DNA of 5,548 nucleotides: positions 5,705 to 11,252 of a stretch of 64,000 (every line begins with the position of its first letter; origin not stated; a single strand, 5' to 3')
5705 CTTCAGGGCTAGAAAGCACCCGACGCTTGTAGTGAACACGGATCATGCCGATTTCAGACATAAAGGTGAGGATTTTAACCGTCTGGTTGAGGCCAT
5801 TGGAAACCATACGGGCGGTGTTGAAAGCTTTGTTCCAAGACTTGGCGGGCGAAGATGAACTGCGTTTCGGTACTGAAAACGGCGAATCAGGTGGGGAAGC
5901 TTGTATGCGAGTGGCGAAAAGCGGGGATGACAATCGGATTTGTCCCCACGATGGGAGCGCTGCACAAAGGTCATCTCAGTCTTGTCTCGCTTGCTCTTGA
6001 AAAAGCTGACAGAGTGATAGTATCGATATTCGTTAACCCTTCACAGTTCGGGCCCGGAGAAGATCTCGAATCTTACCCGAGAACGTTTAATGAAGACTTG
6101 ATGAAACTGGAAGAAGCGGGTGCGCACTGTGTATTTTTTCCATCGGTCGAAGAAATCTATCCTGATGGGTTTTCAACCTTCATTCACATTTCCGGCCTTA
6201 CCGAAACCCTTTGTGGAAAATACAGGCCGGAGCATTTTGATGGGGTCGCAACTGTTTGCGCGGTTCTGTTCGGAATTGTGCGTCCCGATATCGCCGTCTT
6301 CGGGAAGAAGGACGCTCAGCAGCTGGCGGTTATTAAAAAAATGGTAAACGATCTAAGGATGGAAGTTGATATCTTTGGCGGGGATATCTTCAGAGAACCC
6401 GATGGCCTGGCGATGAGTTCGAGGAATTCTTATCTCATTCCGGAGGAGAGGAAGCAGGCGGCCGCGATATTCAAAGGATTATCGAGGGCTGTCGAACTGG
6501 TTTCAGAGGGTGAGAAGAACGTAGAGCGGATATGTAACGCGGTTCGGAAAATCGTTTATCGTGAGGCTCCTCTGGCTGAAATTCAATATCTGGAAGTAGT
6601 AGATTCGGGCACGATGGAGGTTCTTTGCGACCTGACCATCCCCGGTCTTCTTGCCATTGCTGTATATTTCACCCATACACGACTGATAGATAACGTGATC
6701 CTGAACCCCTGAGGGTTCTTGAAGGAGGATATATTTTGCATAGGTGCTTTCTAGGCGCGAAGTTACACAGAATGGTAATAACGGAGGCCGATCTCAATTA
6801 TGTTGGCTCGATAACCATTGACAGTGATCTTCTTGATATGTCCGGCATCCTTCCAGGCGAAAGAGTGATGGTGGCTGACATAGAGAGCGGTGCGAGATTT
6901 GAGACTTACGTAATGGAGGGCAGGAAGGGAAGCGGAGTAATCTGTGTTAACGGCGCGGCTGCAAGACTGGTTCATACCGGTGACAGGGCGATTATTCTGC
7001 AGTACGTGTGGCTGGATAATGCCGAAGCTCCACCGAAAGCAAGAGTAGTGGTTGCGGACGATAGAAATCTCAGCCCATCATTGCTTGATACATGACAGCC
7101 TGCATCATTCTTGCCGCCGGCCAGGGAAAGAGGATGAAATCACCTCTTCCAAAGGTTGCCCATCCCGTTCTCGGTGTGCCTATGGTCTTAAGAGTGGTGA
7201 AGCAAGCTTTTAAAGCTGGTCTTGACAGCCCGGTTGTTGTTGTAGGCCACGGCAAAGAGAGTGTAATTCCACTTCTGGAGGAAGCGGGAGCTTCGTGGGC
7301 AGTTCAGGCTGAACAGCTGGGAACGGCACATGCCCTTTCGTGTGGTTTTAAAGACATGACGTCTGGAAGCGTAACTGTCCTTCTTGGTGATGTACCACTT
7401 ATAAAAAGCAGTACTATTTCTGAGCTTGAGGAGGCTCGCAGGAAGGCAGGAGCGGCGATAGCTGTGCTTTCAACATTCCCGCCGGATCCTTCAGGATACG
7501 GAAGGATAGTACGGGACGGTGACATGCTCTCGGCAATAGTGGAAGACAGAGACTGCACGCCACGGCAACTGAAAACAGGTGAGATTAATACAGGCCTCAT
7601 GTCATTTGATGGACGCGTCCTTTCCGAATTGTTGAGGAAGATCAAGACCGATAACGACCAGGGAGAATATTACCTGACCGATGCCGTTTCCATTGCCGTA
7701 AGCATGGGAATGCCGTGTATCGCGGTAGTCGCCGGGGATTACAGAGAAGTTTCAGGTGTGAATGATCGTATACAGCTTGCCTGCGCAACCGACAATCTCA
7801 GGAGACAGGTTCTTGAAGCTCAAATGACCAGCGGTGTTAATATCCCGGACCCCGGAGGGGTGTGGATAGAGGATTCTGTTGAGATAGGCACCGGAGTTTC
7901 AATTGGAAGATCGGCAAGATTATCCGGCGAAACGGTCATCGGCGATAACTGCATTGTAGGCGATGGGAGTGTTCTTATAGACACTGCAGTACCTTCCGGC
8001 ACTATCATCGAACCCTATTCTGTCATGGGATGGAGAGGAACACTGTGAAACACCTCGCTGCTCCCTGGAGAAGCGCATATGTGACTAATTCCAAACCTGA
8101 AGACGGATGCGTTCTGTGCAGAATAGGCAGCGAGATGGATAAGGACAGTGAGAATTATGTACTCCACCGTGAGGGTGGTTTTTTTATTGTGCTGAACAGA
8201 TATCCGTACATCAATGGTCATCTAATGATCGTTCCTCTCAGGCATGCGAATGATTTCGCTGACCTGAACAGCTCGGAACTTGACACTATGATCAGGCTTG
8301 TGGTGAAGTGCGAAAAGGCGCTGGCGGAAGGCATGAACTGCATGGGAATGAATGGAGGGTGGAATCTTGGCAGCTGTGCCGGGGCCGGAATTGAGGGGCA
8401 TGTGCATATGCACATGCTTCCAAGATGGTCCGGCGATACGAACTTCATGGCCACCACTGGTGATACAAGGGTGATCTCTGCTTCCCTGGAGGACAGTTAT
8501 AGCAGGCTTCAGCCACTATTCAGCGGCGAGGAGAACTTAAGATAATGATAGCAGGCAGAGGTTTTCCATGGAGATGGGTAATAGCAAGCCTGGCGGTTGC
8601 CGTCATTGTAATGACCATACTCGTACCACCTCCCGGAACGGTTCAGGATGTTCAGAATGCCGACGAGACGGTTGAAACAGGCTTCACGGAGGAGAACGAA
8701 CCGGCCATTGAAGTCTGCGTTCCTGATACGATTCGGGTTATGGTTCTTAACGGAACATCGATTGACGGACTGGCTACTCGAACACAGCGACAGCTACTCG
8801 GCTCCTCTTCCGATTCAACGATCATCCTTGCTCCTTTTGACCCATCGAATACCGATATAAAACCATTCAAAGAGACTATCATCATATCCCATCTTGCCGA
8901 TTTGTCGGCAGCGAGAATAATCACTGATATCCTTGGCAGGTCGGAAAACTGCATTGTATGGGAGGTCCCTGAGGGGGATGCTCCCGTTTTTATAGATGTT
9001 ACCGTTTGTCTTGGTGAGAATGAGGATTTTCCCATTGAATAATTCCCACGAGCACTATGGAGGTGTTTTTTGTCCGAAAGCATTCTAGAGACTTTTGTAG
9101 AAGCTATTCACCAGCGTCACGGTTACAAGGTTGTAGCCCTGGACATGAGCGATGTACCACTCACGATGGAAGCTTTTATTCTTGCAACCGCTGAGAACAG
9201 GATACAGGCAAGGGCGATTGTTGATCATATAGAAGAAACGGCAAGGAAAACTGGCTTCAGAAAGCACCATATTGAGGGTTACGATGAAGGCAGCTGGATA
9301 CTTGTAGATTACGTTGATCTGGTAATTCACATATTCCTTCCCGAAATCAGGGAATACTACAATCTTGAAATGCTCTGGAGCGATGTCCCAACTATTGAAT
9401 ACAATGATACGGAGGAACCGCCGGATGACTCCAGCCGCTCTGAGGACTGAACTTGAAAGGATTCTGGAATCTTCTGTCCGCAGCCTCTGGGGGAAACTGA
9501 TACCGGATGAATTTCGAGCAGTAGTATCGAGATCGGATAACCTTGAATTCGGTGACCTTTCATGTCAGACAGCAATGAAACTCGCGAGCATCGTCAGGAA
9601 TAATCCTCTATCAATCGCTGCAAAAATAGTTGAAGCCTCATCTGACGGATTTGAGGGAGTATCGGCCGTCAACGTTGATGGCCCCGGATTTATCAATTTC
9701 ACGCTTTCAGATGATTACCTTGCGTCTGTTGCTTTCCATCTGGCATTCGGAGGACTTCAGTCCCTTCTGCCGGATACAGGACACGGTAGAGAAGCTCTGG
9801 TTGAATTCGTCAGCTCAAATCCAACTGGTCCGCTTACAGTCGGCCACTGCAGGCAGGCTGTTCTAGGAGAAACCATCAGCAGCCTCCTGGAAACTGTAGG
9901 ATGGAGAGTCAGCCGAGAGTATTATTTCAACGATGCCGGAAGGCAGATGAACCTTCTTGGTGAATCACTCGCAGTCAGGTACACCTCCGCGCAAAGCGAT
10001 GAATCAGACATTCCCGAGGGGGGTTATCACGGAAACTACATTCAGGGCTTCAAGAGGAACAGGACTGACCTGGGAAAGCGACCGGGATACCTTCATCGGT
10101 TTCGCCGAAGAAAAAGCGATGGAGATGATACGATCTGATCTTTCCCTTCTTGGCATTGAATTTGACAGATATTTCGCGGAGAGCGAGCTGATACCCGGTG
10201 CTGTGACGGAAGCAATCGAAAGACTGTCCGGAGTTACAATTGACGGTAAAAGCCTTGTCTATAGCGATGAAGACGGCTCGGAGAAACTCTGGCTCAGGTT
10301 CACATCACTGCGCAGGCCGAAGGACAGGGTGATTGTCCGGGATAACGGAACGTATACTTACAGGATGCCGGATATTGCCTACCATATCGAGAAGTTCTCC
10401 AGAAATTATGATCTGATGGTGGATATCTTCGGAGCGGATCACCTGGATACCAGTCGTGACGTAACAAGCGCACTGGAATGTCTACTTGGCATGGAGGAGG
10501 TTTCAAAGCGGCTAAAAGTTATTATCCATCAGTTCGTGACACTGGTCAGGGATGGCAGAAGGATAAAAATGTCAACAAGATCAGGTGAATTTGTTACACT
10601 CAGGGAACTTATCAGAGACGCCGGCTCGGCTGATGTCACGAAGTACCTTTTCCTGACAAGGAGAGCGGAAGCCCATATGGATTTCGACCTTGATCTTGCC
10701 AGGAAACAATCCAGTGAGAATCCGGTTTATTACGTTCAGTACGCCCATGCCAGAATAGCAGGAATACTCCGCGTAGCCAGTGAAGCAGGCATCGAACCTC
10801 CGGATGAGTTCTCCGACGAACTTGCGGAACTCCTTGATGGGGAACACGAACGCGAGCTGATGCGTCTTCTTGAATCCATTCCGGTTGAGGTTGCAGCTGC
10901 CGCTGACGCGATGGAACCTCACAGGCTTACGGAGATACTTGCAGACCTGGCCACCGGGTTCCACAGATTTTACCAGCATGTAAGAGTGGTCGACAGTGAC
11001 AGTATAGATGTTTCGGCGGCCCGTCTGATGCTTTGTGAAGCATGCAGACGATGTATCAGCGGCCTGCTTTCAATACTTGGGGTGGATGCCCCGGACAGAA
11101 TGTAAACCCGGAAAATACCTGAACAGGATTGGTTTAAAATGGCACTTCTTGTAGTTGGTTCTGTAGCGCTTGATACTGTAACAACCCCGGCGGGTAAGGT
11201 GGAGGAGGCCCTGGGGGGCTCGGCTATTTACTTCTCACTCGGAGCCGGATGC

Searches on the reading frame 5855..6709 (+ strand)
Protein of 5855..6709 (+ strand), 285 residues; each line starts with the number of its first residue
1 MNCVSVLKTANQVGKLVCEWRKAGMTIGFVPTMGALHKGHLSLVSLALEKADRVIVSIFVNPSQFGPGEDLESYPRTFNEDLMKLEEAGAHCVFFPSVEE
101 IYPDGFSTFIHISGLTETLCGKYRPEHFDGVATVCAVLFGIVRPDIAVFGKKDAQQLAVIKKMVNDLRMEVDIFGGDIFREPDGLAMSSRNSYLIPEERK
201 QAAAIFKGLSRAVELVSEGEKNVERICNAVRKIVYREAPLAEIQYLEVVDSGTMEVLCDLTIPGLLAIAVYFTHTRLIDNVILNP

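Call 58: search_protein_families(library=pfam, proteins=[window:5855-6709:+], max_evalue=0.000001)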
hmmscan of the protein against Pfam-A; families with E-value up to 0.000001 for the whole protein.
window:5855-6709:+ (285 aa): 1 family
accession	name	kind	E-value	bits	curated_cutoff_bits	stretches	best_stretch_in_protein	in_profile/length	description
PF02569.21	Pantoate_ligase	-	1.3e-99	333.2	20.7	1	6-282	2-268/268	Pantoate-beta-alanine ligase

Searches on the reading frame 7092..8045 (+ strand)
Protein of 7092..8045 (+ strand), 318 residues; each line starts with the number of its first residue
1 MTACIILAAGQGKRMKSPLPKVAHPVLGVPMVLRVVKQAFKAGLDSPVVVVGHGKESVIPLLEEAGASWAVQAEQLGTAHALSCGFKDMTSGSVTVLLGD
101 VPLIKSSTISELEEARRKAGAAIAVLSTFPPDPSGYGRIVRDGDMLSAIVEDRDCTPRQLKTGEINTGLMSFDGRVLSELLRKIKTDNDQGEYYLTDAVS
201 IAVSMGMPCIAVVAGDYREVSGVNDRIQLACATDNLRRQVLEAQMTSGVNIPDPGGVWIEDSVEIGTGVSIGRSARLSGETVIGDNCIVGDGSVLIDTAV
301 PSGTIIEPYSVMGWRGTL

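Call 58: search_protein_families(library=pfam, proteins=[window:7092-8045:+], max_evalue=0.000001)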
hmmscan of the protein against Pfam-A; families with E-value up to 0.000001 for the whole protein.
window:7092-8045:+ (318 aa): 2 families
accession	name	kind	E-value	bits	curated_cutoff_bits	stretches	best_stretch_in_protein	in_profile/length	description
PF12804.13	NTP_transf_3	-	1.9e-19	70.9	27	1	4-127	1-122/160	MobA-like NTP transferase domain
PF00483.29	NTP_transferase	-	1e-10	42.1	21.2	1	5-214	3-221/245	Nucleotidyl transferase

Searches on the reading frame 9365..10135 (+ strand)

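Call 59: search_protein_families(library=pfam, proteins=[window:9365-10135:+], max_evalue=0.000001)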
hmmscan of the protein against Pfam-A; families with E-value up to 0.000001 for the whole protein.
window:9365-10135:+ (257 aa): 2 families
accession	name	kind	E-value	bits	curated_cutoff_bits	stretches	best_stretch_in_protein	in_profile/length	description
PF03485.21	Arg_tRNA_synt_N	-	4.2e-16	59.8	21.5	1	32-114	5-85/85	Arginyl tRNA synthetase N terminal domain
PF00750.26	tRNA-synt_1d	-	1.7e-10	40.9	23.3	1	136-208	14-86/349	tRNA synthetases class I (R), catalytic domain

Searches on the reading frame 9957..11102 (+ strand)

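Call 58: search_protein_families(library=pfam, proteins=[window:9957-11102:+], max_evalue=0.000001)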
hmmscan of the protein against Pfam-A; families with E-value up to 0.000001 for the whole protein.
window:9957-11102:+ (382 aa): 1 family
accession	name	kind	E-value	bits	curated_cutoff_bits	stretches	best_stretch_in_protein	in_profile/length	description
PF05746.21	DALR_1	-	6.2e-29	100.9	22.3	1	260-382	1-117/117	DALR anticodon binding domain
